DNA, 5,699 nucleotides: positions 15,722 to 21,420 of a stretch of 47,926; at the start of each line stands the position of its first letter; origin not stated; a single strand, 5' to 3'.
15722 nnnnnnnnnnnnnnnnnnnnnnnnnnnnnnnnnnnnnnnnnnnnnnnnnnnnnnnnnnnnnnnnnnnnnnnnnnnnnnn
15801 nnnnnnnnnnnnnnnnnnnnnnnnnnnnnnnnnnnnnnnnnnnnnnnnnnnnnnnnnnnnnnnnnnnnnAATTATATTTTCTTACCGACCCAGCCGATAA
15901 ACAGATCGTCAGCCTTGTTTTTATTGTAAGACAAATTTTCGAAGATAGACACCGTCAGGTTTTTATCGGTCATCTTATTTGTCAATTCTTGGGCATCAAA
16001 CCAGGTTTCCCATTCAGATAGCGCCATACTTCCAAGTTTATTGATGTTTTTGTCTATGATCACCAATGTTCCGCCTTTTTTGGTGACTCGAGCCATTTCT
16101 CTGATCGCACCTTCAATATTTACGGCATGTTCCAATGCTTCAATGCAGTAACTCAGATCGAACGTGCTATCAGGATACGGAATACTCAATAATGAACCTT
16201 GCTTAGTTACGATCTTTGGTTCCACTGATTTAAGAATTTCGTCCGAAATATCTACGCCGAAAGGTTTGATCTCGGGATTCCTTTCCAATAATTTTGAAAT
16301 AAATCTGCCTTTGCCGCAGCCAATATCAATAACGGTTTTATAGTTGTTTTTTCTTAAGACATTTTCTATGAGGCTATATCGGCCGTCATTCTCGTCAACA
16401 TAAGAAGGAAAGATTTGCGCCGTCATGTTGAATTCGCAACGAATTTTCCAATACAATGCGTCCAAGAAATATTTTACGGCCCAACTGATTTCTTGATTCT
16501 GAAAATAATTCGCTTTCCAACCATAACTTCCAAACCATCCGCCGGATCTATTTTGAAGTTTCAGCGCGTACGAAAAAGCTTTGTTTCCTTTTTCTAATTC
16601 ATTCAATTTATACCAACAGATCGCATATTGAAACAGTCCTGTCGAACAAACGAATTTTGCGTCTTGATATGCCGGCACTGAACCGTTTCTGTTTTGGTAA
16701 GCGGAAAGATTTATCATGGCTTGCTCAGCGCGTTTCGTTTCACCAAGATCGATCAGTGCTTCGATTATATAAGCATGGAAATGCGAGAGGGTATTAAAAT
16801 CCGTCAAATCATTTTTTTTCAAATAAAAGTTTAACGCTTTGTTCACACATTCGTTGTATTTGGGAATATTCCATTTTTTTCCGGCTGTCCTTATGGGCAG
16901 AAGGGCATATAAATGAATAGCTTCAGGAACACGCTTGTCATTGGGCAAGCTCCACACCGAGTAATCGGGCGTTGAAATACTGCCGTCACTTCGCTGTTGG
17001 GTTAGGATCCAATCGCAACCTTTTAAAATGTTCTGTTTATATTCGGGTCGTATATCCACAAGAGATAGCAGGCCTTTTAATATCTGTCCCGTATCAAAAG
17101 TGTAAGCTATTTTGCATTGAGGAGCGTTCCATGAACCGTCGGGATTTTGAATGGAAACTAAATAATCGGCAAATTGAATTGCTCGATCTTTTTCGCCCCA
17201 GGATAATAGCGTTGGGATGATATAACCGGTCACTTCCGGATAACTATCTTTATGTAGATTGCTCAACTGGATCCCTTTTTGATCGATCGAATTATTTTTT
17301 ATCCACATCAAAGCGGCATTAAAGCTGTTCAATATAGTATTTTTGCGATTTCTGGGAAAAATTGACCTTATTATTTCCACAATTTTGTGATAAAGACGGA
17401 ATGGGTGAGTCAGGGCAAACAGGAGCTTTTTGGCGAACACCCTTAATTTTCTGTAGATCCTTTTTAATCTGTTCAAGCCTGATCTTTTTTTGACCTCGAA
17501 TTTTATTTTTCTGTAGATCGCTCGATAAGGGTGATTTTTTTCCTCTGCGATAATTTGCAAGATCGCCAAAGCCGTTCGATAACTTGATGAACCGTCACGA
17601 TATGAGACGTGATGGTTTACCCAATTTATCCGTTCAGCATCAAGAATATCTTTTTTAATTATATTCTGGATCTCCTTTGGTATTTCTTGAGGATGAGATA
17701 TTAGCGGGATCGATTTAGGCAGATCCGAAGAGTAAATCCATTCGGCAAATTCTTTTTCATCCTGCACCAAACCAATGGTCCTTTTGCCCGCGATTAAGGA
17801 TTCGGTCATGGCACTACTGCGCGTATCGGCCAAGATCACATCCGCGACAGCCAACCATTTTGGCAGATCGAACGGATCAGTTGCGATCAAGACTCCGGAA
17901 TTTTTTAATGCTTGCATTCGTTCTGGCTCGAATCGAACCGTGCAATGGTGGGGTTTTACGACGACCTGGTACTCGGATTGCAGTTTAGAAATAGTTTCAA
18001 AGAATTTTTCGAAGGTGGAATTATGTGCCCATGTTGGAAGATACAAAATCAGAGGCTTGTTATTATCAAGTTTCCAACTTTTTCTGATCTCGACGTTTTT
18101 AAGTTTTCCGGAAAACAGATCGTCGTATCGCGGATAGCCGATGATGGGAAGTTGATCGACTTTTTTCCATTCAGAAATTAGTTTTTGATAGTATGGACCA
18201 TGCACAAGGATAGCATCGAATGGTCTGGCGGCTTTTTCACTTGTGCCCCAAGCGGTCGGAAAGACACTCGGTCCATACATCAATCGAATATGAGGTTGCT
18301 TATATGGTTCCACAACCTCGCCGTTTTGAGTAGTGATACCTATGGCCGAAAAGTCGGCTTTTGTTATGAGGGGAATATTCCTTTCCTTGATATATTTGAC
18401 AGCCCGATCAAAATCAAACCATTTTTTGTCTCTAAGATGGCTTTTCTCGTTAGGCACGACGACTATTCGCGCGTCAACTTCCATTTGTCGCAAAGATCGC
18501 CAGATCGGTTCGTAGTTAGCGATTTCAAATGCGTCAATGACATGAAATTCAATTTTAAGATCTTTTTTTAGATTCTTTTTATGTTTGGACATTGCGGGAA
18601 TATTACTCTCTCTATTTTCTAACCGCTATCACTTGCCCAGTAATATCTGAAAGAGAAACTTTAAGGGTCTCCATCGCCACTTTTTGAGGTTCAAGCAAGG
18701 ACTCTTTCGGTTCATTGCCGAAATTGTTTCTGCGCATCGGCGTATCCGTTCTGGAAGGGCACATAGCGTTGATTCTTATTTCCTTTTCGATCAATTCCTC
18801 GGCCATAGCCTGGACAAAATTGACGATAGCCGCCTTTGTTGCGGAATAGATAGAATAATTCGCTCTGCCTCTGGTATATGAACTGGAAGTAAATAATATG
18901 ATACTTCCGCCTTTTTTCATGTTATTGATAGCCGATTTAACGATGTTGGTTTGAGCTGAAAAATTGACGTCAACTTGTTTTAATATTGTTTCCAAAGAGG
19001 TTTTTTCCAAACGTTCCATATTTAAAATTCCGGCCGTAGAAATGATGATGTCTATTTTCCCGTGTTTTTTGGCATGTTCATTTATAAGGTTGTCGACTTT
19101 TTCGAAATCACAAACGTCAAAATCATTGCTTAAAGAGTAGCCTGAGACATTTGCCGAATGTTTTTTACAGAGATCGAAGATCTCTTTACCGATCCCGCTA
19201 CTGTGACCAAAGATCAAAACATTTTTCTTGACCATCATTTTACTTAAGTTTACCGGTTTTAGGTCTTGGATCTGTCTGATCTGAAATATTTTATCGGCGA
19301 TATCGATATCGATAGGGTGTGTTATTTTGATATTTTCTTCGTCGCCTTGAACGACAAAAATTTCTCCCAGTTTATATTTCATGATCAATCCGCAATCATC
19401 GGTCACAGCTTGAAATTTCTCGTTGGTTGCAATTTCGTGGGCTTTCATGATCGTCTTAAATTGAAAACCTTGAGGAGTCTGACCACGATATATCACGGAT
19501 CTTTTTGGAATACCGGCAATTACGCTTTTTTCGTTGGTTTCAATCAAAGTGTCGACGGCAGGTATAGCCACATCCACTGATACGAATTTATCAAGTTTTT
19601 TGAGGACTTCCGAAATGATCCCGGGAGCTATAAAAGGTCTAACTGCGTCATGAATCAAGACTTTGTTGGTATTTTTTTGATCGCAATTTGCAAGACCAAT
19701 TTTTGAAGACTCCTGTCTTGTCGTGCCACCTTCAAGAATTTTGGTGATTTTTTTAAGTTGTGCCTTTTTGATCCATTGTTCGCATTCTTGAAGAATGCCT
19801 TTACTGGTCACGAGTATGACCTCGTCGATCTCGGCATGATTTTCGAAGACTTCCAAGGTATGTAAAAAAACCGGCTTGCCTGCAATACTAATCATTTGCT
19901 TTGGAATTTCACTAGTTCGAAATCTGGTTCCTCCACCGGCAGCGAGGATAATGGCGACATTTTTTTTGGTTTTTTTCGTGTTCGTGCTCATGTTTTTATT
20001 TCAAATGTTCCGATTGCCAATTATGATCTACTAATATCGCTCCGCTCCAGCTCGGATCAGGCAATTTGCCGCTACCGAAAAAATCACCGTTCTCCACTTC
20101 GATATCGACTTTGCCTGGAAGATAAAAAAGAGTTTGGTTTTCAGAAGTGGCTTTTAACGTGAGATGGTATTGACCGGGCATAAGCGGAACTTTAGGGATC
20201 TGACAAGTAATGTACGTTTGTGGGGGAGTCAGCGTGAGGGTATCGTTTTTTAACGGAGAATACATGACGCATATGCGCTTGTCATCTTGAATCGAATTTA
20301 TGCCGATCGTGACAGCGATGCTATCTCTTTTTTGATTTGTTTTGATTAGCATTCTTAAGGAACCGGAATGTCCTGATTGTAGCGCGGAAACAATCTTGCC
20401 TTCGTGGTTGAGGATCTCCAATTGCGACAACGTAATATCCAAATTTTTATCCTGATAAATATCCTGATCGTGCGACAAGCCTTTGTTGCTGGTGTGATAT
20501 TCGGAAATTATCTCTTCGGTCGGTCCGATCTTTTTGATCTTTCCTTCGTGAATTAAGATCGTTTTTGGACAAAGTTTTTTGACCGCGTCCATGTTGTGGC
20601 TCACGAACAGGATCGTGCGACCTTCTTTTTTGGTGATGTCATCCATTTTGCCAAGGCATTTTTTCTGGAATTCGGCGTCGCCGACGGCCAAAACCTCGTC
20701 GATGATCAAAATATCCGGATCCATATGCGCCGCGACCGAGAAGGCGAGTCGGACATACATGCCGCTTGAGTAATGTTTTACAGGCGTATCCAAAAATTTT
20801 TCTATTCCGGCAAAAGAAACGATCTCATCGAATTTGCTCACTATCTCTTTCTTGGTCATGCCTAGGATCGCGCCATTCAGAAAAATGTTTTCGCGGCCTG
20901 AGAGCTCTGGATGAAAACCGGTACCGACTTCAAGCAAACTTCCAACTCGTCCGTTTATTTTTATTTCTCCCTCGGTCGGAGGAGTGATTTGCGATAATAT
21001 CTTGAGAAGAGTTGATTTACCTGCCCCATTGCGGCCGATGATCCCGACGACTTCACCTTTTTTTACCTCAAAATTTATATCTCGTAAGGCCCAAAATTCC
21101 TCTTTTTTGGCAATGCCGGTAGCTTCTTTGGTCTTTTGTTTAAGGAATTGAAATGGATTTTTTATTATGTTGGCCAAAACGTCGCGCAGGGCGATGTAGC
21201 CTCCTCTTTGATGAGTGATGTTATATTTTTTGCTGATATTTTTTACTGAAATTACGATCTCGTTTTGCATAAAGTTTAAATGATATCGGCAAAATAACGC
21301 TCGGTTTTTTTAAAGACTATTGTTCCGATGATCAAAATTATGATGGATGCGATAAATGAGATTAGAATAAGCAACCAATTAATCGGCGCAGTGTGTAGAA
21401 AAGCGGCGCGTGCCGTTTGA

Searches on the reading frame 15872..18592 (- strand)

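Call 90: search_protein_families(library=pfam, proteins=[window:15872-18592:-], max_evalue=0.0001)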
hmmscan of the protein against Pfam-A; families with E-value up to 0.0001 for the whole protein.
window:15872-18592:- (906 aa): 11 families
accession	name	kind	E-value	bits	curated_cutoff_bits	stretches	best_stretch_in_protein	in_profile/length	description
PF08241.18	Methyltransf_11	-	8.2e-18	65.3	21.2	1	755-845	1-95/95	Methyltransferase domain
PF13649.12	Methyltransf_25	-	1.1e-14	55.4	27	1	754-841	1-97/97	Methyltransferase domain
PF13847.12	Methyltransf_31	-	2.1e-14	53.9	27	1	752-870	5-118/145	Methyltransferase domain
PF13489.12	Methyltransf_23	-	1.1e-12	48.4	27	1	747-879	19-150/164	Methyltransferase domain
PF08242.18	Methyltransf_12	-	2.1e-10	41.6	30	1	755-843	1-98/98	Methyltransferase domain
PF04464.20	Glyphos_transf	-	5.2e-10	39.3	22.1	1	118-344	128-365/367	CDP-Glycerol:Poly(glycerophosphate) glycerophosphotransferase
PF13243.12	SQHop_cyclase_C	-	3.7e-07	29.9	26.1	0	453-538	140-225/319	Squalene-hopene cyclase C-terminal domain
PF05148.21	Methyltransf_8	-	1.4e-06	28.8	27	1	741-847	63-158/219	Hypothetical methyltransferase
PF02390.23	Methyltransf_4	-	2.2e-06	27.7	24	1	752-798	3-49/173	Putative methyltransferase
PF03141.22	Methyltransf_29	-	2.9e-06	26.6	23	1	740-883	107-257/506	Putative S-adenosyl-L-methionine-dependent methyltransferase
PF01209.24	Ubie_methyltran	-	2.7e-05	24.1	20.1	1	745-852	42-158/233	ubiE/COQ5 methyltransferase family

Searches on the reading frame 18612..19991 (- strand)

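Call 90: search_protein_families(library=pfam, proteins=[window:18612-19991:-], max_evalue=0.0001)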
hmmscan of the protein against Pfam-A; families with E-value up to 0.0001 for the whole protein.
window:18612-19991:- (459 aa): 6 families
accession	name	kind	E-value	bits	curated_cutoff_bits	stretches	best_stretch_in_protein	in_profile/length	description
PF01128.25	IspD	-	9.1e-47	160.1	27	1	12-236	2-219/221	2-C-methyl-D-erythritol 4-phosphate cytidylyltransferase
PF00106.31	adh_short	-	8.2e-33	114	26.6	1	287-424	52-191/195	short chain dehydrogenase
PF13561.12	adh_short_C2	-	4e-30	105.6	27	1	290-426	49-187/236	Enoyl-(Acyl carrier protein) reductase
PF12804.13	NTP_transf_3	-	2.1e-08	34.9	27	1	13-134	1-112/160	MobA-like NTP transferase domain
PF00483.29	NTP_transferase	-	2.9e-07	30.8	21.2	1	13-87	2-80/245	Nucleotidyl transferase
PF08659.16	KR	-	1.2e-05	25.8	22.6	1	290-397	59-164/180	KR domain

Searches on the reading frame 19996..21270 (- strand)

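Call 90: search_protein_families(library=pfam, proteins=[window:19996-21270:-], max_evalue=0.0001)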
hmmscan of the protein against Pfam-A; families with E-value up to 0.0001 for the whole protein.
window:19996-21270:- (424 aa): 3 families
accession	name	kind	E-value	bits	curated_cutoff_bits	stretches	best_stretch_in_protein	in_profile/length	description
PF00005.33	ABC_tran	-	4.8e-24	86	25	1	62-193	1-135/137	ABC transporter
PF14524.12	Wzt_C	-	2e-07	31.5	30.4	1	276-395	7-132/143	Wzt C-terminal domain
PF13304.12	AAA_21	-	2.3e-06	28.4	27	0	75-114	2-27/304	AAA domain, putative AbiEii toxin, Type IV TA system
